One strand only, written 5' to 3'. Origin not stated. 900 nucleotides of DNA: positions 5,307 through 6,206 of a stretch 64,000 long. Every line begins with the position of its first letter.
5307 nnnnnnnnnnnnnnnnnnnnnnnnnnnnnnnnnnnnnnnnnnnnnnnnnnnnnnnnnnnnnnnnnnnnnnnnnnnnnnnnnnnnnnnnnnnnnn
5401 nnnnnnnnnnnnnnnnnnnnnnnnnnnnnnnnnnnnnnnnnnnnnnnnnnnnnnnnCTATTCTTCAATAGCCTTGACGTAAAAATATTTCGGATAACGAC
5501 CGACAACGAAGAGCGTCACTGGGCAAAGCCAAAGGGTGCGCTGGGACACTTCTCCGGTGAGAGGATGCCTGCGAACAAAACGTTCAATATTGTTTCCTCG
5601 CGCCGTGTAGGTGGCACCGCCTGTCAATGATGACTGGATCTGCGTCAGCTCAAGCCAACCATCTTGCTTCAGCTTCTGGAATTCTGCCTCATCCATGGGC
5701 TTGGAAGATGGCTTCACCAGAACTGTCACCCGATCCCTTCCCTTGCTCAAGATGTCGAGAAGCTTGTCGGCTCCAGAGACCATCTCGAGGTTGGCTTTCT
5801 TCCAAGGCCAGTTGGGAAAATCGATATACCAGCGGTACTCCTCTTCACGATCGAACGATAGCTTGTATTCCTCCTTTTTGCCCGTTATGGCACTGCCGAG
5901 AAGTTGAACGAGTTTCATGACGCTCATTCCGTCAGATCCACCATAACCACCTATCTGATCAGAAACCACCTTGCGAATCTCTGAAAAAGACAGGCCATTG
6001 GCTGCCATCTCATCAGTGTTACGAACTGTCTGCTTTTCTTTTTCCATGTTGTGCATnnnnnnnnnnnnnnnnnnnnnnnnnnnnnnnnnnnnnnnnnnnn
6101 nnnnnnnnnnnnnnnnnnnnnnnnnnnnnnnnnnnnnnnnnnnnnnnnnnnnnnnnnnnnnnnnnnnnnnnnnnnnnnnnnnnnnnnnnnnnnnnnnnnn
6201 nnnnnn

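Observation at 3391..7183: NrtR-linked ADP-ribose module with no NAD biosynthesis genes: Nudix regulator, unknown protein, ADP-ribosylglycohydrolase and a vWA/phage-domain fusion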

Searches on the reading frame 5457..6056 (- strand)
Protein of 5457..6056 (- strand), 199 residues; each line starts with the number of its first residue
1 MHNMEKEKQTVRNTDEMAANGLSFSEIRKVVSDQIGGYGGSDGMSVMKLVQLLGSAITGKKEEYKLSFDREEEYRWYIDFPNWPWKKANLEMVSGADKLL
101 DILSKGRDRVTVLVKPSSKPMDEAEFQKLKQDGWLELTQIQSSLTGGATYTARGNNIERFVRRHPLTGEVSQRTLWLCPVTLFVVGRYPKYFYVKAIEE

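Call 3: search_protein_families(library=pfam, proteins=[window:5457-6056:-], max_evalue=0.01)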
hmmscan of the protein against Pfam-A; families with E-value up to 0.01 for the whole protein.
window:5457-6056:- (199 aa): 1 family
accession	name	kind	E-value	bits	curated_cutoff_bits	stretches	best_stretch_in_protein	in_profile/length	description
PF20475.3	DUF6717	-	1.4e-22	80.7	27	1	64-196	3-114/115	Family of unknown function (DUF6717)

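Call 4: search_protein_families(library=ncbifam, proteins=[window:5457-6056:-], max_evalue=0.01)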
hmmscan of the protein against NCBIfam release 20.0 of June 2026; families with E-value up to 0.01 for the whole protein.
window:5457-6056:- (199 aa): 0 families

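Call 7: search_protein_families(library=padloc, proteins=[window:5457-6056:-], max_evalue=0.01)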
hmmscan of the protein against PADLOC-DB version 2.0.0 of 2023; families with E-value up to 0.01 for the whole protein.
window:5457-6056:- (199 aa): 0 families

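Call 8: search_protein_families(library=phrogs, proteins=[window:5457-6056:-], max_evalue=0.01)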
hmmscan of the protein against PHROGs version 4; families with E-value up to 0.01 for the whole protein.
window:5457-6056:- (199 aa): 1 family
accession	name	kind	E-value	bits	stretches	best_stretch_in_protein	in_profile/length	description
phrog_24162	-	unknown function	1.3e-16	61.9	1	65-195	3-106/106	-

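Call 10: search_dna_similar(query=window:5457-6056:-, collection=phages, mode=protein, max_rows=30, max_evalue=0.001)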
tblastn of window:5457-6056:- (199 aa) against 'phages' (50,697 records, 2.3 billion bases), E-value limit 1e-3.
Records with a match: 9; places in all: 9; records where one place covers at least 80% of the query: 0.
Best place of each record, by identity: <60% 9.
By first word of the organism name: Cellulophaga 7; Sphingomonas 2.
By host as written in the record: Sphingomonas paucimobilis, Felix d'Herelle Reference Center for Phages host ... 2; Cellulophaga baltica #18 2; Cellulophaga baltica #17 2; Cellulophaga baltica #4 2; Cellulophaga baltica #13 1.
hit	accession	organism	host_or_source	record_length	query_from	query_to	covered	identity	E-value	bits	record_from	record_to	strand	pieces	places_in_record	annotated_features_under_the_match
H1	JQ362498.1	Sphingomonas phage PAU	Sphingomonas paucimobilis, Felix ...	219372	66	194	65%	31.6%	8e-8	57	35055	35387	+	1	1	55: gp55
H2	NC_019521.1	Sphingomonas phage PAU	Sphingomonas paucimobilis, Felix ...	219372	66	194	65%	31.6%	8e-8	57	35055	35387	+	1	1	55: gp55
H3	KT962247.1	Cellulophaga phage phi17:2_18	Cellulophaga baltica #18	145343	72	195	62%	29.8%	1e-9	62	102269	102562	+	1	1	hypothetical protein (x2)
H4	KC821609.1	Cellulophaga phage phi17:2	Cellulophaga baltica #17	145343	72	195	62%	29.8%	1e-9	62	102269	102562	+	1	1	hypothetical protein (x2)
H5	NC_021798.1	Cellulophaga phage phi17:2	Cellulophaga baltica #17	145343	72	195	62%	29.8%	1e-9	62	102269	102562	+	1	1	hypothetical protein (x2)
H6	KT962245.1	Cellulophaga phage phi4:1_13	Cellulophaga baltica #13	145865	72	195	62%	29.8%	1e-9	62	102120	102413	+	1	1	hypothetical protein (x2)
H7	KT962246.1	Cellulophaga phage phi4:1_18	Cellulophaga baltica #18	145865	72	195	62%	29.8%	1e-9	62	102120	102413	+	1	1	hypothetical protein (x2)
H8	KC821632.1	Cellulophaga phage phi4:1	Cellulophaga baltica #4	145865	72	195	62%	29.8%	1e-9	62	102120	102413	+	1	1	hypothetical protein (x2)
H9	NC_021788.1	Cellulophaga phage phi4:1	Cellulophaga baltica #4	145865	72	195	62%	29.8%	1e-9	62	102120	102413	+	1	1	hypothetical protein (x2)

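Call 13: find_homologous_proteins(query=window:5457-6056:-, max_evalue=0.001)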
Query window:5457-6056:- (199 aa): 94 proteins with E <= 0.001 among 206 candidates.
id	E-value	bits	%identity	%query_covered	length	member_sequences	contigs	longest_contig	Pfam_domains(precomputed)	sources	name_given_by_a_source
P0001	1.1e-129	448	100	100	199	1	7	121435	PF20475.4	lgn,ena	-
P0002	5.0e-127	439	100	98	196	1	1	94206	PF20475.4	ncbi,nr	ncbi:MAG: hypothetical protein IKX25_07670 [Bacteroidales bacterium]|nr:hypothetical protein [Bacter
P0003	9.3e-124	428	94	100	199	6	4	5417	PF20475.4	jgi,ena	jgi:hypothetical protein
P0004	1.4e-117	408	90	100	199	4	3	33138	PF20475.4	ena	-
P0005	5.8e-105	367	82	99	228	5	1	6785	PF20475.4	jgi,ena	-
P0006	5.1e-96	338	74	100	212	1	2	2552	PF20475.4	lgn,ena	-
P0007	7.6e-96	337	73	100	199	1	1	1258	PF20475.4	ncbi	-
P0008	8.8e-96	337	73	100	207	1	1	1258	PF20475.4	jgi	jgi:hypothetical protein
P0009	1.4e-95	336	73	100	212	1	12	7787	PF20475.4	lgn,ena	-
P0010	2.8e-95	335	73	100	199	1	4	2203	PF20475.4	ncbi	-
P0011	3.3e-95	335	73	100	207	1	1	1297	PF20475.4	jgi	jgi:hypothetical protein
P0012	3.9e-95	335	73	100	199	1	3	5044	PF20475.4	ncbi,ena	-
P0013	4.5e-95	335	73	100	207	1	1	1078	PF20475.4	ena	-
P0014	7.6e-95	334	73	100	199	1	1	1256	PF20475.4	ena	-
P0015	4.9e-94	331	72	100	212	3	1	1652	PF20475.4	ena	-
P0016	1.5e-93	330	72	100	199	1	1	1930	PF20475.4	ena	-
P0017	1.9e-93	329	72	100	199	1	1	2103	PF20475.4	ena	-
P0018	2.0e-93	329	72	100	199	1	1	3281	PF20475.4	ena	-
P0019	2.2e-93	329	72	100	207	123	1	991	PF20475.4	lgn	-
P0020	2.2e-93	329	72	100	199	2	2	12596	PF20475.4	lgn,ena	-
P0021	2.7e-93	329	72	100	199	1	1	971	PF20475.4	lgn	-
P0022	9.9e-93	327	71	100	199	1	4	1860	PF20475.4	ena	-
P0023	4.9e-92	325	71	100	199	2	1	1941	PF20475.4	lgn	-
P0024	9.6e-92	324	71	100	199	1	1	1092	PF20475.4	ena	-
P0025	1.3e-91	323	70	100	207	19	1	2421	PF20475.4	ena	-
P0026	1.7e-91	323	72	100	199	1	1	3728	PF20475.4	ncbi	-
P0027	3.4e-91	322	70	100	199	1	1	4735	PF20475.4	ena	-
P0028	5.8e-91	321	69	100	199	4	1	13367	PF20475.4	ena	-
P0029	1.1e-89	317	69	100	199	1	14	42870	PF20475.4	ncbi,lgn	-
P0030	1.1e-83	297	67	100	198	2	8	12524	PF20475.4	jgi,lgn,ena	jgi:hypothetical protein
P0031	1.4e-81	291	66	100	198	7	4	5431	PF20475.4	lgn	-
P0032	2.1e-78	280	78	78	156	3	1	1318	PF20475.4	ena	-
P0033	2.1e-68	248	57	98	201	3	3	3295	PF20475.4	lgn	-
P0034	1.6e-67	245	57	98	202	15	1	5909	PF20475.4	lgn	-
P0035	2.4e-67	244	59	98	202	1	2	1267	PF20475.4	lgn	-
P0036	6.9e-67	243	56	98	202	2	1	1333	PF20475.4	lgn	-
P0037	1.3e-66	242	59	99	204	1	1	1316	PF20475.4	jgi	-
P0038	2.0e-66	241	58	95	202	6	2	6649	PF20475.4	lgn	-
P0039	2.5e-66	241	57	97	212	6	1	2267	PF20475.4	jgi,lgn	-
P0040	3.3e-66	240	58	97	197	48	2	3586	PF20475.4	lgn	-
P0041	6.7e-66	239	58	96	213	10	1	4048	PF20475.4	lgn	-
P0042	7.4e-66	239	56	91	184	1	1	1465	PF20475.4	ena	-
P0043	8.4e-66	239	59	92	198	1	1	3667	PF20475.4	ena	-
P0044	8.7e-66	239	59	94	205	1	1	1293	PF20475.4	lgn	-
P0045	1.1e-65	239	56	99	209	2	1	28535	PF20475.4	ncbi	-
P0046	1.5e-65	238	56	98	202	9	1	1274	PF20475.4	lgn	-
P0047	2.3e-65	238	59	93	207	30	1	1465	PF20475.4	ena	-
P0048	2.8e-65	237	56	98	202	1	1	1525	PF20475.4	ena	-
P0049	4.2e-65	237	59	93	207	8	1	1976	PF20475.4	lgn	-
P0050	5.8e-65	236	58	93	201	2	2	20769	PF20475.4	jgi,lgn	-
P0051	1.2e-64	235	57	97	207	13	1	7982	PF20475.4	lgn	-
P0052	1.3e-64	235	59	92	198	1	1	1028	PF20475.4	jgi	-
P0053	3.1e-64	234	56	99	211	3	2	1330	PF20475.4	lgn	-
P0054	3.6e-64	234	57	96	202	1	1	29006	PF20475.4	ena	-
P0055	4.7e-64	233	57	99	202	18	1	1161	PF20475.4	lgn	-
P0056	2.0e-63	231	57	99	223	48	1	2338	PF20475.4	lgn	-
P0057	7.4e-63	229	55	99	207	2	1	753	PF20475.4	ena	-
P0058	7.5e-63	229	55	96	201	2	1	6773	PF20475.4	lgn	-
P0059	7.9e-63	229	58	91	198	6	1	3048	PF20475.4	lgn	-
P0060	9.3e-63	229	57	99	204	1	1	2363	PF20475.4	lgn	-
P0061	9.5e-63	229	57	92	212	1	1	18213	PF20475.4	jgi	-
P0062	9.7e-63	229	54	99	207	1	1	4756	PF20475.4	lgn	-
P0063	4.7e-62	227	55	99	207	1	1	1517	PF20475.4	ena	-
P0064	5.7e-61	223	58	91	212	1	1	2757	PF20475.4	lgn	-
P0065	4.4e-59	217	56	90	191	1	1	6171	PF20475.4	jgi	-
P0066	2.3e-58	215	69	70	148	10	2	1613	PF20475.4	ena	-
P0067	1.2e-49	186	54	78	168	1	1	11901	PF20475.4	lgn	-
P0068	1.3e-48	183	69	59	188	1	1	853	PF20475.4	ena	-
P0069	1.1e-30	124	48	73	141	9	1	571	PF20475.4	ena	-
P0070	6.4e-24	102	42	72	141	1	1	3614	PF20475.4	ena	-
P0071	6.4e-24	102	42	72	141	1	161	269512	PF20475.4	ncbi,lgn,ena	-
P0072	9.4e-24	102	42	72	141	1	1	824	PF20475.4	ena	-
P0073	1.0e-23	102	43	72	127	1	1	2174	PF20475.4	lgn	-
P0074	1.1e-23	102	44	70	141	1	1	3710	PF20475.4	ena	-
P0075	1.6e-22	98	42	72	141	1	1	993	PF20475.4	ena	-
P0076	2.5e-22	97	42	72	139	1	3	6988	PF20475.4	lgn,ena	-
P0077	6.1e-21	93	38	72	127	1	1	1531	PF20475.4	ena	-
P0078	1.8e-20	91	41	72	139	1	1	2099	PF20475.4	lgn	-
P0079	2.2e-20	91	43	66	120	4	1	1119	PF20475.4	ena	-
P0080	2.7e-20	91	42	69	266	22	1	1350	PF20475.4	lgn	-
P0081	2.2e-19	88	40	69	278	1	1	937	PF20475.4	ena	-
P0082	2.5e-19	87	41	69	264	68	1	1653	PF20475.4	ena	-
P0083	3.3e-19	87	39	73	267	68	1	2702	PF20475.4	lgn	-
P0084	3.4e-19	87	41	69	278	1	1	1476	PF20475.4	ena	-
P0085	1.1e-18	85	40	69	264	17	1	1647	PF20475.4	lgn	-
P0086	1.3e-17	82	38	74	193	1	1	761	PF20475.4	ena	-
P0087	6.0e-17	80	35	76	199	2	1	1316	PF20475.4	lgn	-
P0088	1.0e-16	79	41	69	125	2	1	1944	PF20475.4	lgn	-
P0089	3.7e-14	71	42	66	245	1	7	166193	PF20475.4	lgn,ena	-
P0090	3.5e-13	67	34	71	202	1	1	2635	PF20475.4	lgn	-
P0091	1.2e-12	66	37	66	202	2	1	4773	PF20475.4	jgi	-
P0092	1.1e-8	53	33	64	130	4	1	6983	PF20475.4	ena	-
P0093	2.3e-8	52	33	64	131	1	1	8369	PF20475.4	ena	-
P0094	8.3e-5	40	31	75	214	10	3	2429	PF20475.4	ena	-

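Call 15: find_encoding_contigs(protein=P0029, flank=8000, max_places=3)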
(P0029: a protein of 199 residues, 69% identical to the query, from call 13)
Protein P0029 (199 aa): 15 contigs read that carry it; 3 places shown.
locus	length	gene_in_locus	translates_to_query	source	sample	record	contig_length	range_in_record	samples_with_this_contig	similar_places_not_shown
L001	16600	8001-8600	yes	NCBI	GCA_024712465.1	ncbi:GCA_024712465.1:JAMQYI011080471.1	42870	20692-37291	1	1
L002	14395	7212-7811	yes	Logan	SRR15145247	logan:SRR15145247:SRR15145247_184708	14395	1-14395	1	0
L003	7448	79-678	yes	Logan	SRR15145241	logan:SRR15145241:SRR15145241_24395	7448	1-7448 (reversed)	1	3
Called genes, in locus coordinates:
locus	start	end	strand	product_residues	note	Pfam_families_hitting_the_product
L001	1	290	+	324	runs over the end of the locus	PF00749:tRNA-synt_1c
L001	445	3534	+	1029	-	PF13734:Inhibitor_I69, PF01640:Peptidase_C10, PF13306:LRR_5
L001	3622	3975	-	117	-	PF00085:Thioredoxin, PF13098:Thioredoxin_2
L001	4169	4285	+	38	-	-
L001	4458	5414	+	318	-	PF08837:DUF1810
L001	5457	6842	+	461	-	PF07690:MFS_1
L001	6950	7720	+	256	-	PF00293:NUDIX, PF21906:WHD_NrtR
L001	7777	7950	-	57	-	-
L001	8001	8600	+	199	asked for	PF20475:DUF6717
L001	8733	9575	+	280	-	PF03747:ADP_ribosyl_GH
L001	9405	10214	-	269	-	PF04545:Sigma70_r4 (faint)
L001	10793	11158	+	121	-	PF04397:LytTR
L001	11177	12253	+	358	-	-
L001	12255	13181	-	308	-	-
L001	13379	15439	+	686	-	PF13380:CoA_binding_2, PF13607:Succ_CoA_lig, PF13549:ATP-grasp_5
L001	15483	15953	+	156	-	PF03061:4HBT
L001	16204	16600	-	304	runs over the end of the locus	PF04286:DUF445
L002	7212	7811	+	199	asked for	PF20475:DUF6717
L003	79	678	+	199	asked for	PF20475:DUF6717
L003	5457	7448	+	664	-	?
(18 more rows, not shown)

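Call 16: find_encoding_contigs(protein=P0045, flank=8000, max_places=2)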
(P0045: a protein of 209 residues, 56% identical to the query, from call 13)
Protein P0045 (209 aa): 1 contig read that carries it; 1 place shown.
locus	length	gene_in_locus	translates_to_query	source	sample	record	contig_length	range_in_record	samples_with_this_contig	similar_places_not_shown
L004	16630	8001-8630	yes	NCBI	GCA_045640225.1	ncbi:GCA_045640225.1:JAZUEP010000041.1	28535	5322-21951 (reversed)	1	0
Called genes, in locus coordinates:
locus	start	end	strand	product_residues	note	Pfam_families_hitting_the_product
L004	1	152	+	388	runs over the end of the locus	PF00753:Lactamase_B, PF19583:ODP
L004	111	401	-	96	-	-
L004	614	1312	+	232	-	PF02525:Flavodoxin_2, PF03358:FMN_red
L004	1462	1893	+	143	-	PF08837:DUF1810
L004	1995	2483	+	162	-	-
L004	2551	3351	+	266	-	PF10021:PARG_cat_microb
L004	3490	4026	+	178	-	PF22075:DUF6939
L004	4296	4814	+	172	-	-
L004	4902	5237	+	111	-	PF20475:DUF6717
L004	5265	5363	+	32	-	-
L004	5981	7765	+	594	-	-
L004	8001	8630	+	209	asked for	PF20475:DUF6717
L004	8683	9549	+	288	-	-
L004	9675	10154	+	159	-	-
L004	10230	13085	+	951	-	PF00515:TPR_1 (faint), PF07719:TPR_2 (faint), PF12895:ANAPC3 (faint), PF13181:TPR_8 (faint), PF13414:TPR_11 (faint), PF14559:TPR_19 (weak), PF13650:Asp_protease_2, PF13975:gag-asp_proteas, +6 more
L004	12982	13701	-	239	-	-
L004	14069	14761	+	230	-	PF12682:Flavodoxin_4, PF02525:Flavodoxin_2 (weak)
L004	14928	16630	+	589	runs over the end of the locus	PF13734:Inhibitor_I69, PF01640:Peptidase_C10, PF13529:Peptidase_C39_2 (faint), PF00404:Dockerin_1 (weak)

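Call 17: find_encoding_contigs(protein=P0071, flank=8000, max_places=3)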
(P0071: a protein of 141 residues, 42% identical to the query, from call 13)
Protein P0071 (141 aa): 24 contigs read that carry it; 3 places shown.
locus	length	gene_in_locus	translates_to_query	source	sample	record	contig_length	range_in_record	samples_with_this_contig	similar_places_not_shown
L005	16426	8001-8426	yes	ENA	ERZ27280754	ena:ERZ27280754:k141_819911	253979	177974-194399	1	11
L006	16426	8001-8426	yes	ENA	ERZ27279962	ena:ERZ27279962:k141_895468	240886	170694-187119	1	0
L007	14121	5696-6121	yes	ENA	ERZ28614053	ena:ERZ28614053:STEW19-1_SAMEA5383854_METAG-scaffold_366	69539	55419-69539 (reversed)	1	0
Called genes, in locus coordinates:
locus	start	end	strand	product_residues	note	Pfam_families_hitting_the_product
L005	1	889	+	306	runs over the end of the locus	-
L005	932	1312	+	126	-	PF00436:SSB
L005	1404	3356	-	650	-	-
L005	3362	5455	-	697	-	PF02922:CBM_48, PF00128:Alpha-amylase, PF02806:Alpha-amylase_C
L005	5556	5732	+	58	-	-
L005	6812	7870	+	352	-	-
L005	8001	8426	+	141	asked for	PF20475:DUF6717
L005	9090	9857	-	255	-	-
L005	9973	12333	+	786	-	PF08206:OB_RNB (faint), PF17849:OB_Dis3, PF17876:CSD2, PF00773:RNB, PF00575:S1 (weak)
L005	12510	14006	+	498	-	PF02550:AcetylCoA_hydro, PF13336:AcetylCoA_hyd_C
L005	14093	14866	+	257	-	PF14237:GYF_2, PF04505:CD225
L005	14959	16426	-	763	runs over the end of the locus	PF18942:DUF5689, PF19886:DUF6359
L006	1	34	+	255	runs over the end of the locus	-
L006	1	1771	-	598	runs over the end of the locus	PF20990:DUF2207_C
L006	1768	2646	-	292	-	PF09972:DUF2207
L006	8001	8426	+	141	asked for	PF20475:DUF6717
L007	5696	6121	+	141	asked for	PF20475:DUF6717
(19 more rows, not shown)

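Call 35: search_solved_structures(query=A2, max_evalue=10)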
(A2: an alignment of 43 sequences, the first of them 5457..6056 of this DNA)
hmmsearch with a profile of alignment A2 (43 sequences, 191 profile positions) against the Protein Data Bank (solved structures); distinct sequences matched with E-value up to 10: 1.
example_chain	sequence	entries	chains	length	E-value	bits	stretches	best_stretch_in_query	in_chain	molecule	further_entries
4npf_Y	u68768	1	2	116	0.5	13.1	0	42-65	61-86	Immunoglobulin G-binding protein A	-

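Call 40: predict_structure(alignment_id=A2)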
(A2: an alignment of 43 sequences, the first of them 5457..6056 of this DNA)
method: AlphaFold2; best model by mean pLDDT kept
length: 199 residues; sequences in the alignment: 43
mean_pLDDT: 80.5   pTM: 0.75
mean pLDDT of the five models: 80.5, 80.2, 79.1, 78.7, 77.1
residues with pLDDT >= 90: 101; 70-90: 58; 50-70: 16; < 50: 24
segments of 3 or more residues with pLDDT < 50: 1-20, 40-43
pLDDT, mean of each block of 10 residues (from residue 1): 29 36 69 62 62 77 92 92 81 94 94 94 95 95 88 92 92 90 86 91
secondary structure, 60 per line:
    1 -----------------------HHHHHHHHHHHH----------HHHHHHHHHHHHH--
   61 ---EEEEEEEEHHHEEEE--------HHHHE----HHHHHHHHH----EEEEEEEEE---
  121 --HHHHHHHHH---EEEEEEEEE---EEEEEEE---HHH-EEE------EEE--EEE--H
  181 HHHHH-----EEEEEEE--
elements in order: H24-35 H46-58 E64-71 E75-78 H87-90 H96-104 E109-117 H123-131 E135-143 E147-153 E161-163 E170-172 E175-177 H180-185 E191-197

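Call 43: search_protein_families(library=pfam, proteins=[L001:4458-5414:+, L005:6812-7870:+, L001:11177-12253:+], max_evalue=10)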
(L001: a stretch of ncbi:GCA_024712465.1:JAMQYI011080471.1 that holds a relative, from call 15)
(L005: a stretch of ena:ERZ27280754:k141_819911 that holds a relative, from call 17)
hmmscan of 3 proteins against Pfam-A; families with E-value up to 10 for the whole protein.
L001:4458-5414:+ (318 aa): 3 families
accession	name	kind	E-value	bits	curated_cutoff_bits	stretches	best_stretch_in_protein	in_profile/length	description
PF08837.16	DUF1810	-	9.7e-27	93.9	25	1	174-303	2-122/136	Protein of unknown function (DUF1810)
PF08946.15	Osmo_CC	-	0.11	13.2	24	1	41-66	13-36/46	Osmosensory transporter coiled coil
PF18595.6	Nuf2_DHR10-like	-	0.21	12.1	28.4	1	23-65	16-58/117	Nuf2, DHR10-like domain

L005:6812-7870:+ (352 aa): 0 families

L001:11177-12253:+ (358 aa): 2 families
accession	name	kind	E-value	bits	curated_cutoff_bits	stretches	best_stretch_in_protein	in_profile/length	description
PF09992.14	NAGPA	-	0.0027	18.4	25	1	192-321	3-138/169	Phosphodiester glycosidase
PF11337.13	DUF3139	-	0.14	13.2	27.3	1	78-137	6-62/83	Protein of unknown function (DUF3139)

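Call 44: fold_search(model_id=the predicted structure, library=pdb)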
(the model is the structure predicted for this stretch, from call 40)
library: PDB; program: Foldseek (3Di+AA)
matches with E <= 10: 570; with E <= 0.001: 0
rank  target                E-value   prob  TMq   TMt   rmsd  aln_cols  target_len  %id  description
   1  7x0q_A                6.6e-02  0.15  0.15  0.10  14.3       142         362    9  Crystal structure of ATPase Clo1313_2554 from Clostridium thermocellum (released 2022-09-14)
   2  8qsz_H                1.1e-01  0.41  0.28  0.39   7.3       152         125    2  Structure of s. pombe RNA polymerase II in complex with DSIF and Rat1/Rai1 (released 2024-10-23)
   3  7x0q_B                1.1e-01  0.20  0.16  0.10  13.6       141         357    9  Crystal structure of ATPase Clo1313_2554 from Clostridium thermocellum (released 2022-09-14)
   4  6n1f_C                1.1e-01  0.06  0.15  0.13  15.3       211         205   12  Crystal structure of Oxidoreductase, 2OG-Fe(II) oxygenase family, from Burkholderia pseudomallei (released 2018-12-19)
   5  6oaq_B                1.2e-01  0.13  0.18  0.13  14.8       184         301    6  Crystal structure of a dual sensor histidine kinase in BeF3- bound state (released 2019-09-18)
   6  6oap_B                1.3e-01  0.12  0.17  0.13  15.0       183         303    9  Crystal structure of a dual sensor histidine kinase in the green-light absorbing Pg state (released 2019-09-18)
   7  8dx4_B                1.7e-01  0.08  0.14  0.07  14.5       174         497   11  Clostridioides difficile R20291 minor pilin - PilW fused with Maltose Binding Protein (released 2022-09-21)
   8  4lp7_A                2.2e-01  0.14  0.18  0.16  16.7       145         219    4  Crystal structure of the human metapneumovirus matrix protein (released 2013-12-18)
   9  6oap_A                2.7e-01  0.08  0.16  0.12  15.2       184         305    8  Crystal structure of a dual sensor histidine kinase in the green-light absorbing Pg state (released 2019-09-18)
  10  5edf                  2.8e-01  0.08  0.18  0.16  11.7       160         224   12  Crystal structure of the selenomethionine-substituted iron-regulated protein FrpD from Neisseria meningitidis (released 2017-02-01)
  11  7pkq_a                3.0e-01  0.06  0.15  0.15  17.0       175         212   10  Small subunit of the Chlamydomonas reinhardtii mitoribosome (released 2023-06-14)
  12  2ykh_A                3.2e-01  0.06  0.16  0.12  18.0       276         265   12  Sensor region of a sensor histidine kinase (released 2012-06-06)
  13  7aoc_H                3.6e-01  0.21  0.28  0.40   7.2       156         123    2  Schizosaccharomyces pombe RNA polymerase I (monomer) (released 2021-02-24)
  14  6e0a_A                3.6e-01  0.03  0.13  0.11  19.5       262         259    8  Crystal Structure of Helicobacter pylori TlpA Chemoreceptor Ligand Binding Domain (released 2018-09-12)
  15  9a5b_A                4.1e-01  0.07  0.22  0.16  22.1       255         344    8  Integrative model of SYFA-SYFB by crosslinking MS and deep learning (released 2024-09-18)
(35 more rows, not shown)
